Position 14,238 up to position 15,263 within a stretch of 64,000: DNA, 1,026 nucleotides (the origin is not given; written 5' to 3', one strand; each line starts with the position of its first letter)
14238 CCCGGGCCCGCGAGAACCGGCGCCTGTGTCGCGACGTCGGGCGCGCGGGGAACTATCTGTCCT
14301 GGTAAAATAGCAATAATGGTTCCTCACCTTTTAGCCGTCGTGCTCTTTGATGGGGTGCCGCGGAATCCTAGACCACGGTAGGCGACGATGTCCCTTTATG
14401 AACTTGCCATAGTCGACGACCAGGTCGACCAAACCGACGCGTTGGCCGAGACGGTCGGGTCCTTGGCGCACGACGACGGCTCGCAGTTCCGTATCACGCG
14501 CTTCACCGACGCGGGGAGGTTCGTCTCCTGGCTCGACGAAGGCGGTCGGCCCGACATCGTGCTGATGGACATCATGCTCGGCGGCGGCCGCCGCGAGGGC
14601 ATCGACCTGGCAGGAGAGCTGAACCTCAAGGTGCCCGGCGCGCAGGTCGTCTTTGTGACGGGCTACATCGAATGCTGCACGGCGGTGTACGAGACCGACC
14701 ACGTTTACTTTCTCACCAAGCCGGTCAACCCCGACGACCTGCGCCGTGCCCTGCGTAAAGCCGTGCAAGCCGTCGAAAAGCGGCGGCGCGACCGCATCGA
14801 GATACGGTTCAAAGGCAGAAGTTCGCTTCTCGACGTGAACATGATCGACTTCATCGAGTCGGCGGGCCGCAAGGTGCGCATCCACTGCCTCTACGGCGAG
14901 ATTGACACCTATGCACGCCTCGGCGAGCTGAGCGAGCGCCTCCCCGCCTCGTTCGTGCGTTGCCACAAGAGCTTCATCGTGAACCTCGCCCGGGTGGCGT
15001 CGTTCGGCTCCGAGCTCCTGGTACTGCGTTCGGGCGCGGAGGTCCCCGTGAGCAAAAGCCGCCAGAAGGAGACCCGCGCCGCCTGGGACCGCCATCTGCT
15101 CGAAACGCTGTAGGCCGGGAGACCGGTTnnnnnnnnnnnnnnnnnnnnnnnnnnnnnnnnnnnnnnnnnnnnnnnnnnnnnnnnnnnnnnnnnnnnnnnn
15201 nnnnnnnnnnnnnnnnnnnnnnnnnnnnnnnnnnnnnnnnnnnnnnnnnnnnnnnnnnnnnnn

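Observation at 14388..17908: LytTR two-component locus with an apparently split AgrC-type kinase: two ATPase-less sensor/DHp paralogs plus one catalytic subunit lacking the canonical acceptor His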

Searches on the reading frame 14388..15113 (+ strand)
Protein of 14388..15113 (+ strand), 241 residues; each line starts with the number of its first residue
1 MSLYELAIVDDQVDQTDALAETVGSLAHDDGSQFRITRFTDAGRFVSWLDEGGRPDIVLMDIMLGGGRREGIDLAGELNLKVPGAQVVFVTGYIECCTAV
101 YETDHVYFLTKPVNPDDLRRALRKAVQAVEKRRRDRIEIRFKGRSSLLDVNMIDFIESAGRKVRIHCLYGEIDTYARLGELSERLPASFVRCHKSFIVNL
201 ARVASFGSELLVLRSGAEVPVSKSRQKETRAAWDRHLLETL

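Call 3: search_protein_families(library=pfam, proteins=[window:14388-15113:+], max_evalue=1)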
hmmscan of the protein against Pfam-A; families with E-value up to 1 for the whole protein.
window:14388-15113:+ (241 aa): 2 families
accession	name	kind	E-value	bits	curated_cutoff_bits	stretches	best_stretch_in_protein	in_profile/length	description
PF04397.21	LytTR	-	2.2e-19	69.9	22.6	1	146-233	4-97/98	LytTr DNA-binding domain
PF00072.30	Response_reg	-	1.2e-11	45.2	30.2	1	8-122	3-110/111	Response regulator receiver domain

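Call 4: search_protein_families(library=ncbifam, proteins=[window:14388-15113:+], max_evalue=1)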
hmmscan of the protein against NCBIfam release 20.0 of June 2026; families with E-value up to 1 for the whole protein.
window:14388-15113:+ (241 aa): 24 families
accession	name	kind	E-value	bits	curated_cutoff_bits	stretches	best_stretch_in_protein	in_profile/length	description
NF008677.0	PRK11697.1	equivalog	2.4e-15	56.6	246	1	53-227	46-229/238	two-component system response regulator BtsR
NF051870.1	NAssimRespRegNtrX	equivalog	3.6e-09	36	600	1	6-141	4-133/452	nitrogen assimilation response regulator NtrX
NF046049.1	quorum_RR_AgrA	equivalog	7.4e-08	32.2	400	1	60-208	58-215/238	quorum-sensing response regulator AgrA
NF006623.1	PRK09191.1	subfamily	1.8e-07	31.2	240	1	53-128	181-254/258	PhyR family response regulator anti-anti-sigma factor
NF010076.0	PRK13557.1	subfamily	7.3e-07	28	631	1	8-128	420-535/540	histidine kinase famiy protein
NF040749.1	tetrathio_RR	equivalog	1.6e-06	28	290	1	8-142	4-132/191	tetrathionate respiration response regulator TtrR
NF033791.1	ActR_PrrA_rreg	equivalog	9.7e-06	25.7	250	1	53-128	44-119/173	ActR/PrrA/RegA family redox response regulator transcription factor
NF040689.1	MtrAB_MtrA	equivalog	3.2e-05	23.4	300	1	13-139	4-126/219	MtrAB system response regulator MtrA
NF047793.1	ResRegPgtA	equivalog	4.6e-05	22.4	650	1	7-153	9-154/414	two-component system response regulator PgtA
NF010684.1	PRK14084.1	equivalog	4.8e-05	23.2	375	1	56-132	48-122/254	response regulator transcription factor LytR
NF008469.0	PRK11361.1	equivalog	5.2e-05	22.1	714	1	42-130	36-124/461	acetoacetate metabolism transcriptional regulator AtoC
NF052573.1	HisKinEspAMyxo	equivalog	5.7e-05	21.3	1400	1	8-128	637-753/755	serine histidine kinase EspA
NF011695.0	PRK15115.1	equivalog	0.00015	20.7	763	1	53-146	49-142/445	two-component system response regulator GlrR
NF006900.1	PRK09390.1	equivalog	0.00097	18.7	255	1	7-135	8-129/203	response regulator FixJ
NF047785.1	respo_reg_MadR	equivalog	0.0017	17.7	300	1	53-123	45-118/209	MadR family response regulator transcription factor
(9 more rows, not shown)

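Call 36: list_cluster_members(proteins=[P0001, P0002, P0010, window:14388-15113:+])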
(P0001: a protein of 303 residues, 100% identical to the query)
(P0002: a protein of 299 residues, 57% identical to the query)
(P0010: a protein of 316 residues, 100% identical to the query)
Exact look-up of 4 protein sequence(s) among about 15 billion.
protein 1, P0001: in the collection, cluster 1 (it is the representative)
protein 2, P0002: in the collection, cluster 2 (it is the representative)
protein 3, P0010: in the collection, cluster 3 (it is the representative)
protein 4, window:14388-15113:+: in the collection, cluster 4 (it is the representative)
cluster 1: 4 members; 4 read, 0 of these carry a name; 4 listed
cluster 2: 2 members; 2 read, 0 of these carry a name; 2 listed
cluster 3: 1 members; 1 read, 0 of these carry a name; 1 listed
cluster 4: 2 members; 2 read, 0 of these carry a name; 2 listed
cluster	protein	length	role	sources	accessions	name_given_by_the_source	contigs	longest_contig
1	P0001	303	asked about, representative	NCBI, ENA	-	-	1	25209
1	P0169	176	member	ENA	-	-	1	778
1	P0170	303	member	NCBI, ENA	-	-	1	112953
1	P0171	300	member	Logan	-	-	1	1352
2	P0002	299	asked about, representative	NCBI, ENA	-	-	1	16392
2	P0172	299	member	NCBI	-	-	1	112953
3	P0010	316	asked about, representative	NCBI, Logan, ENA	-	-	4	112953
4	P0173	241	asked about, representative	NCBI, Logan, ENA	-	-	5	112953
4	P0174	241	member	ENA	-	-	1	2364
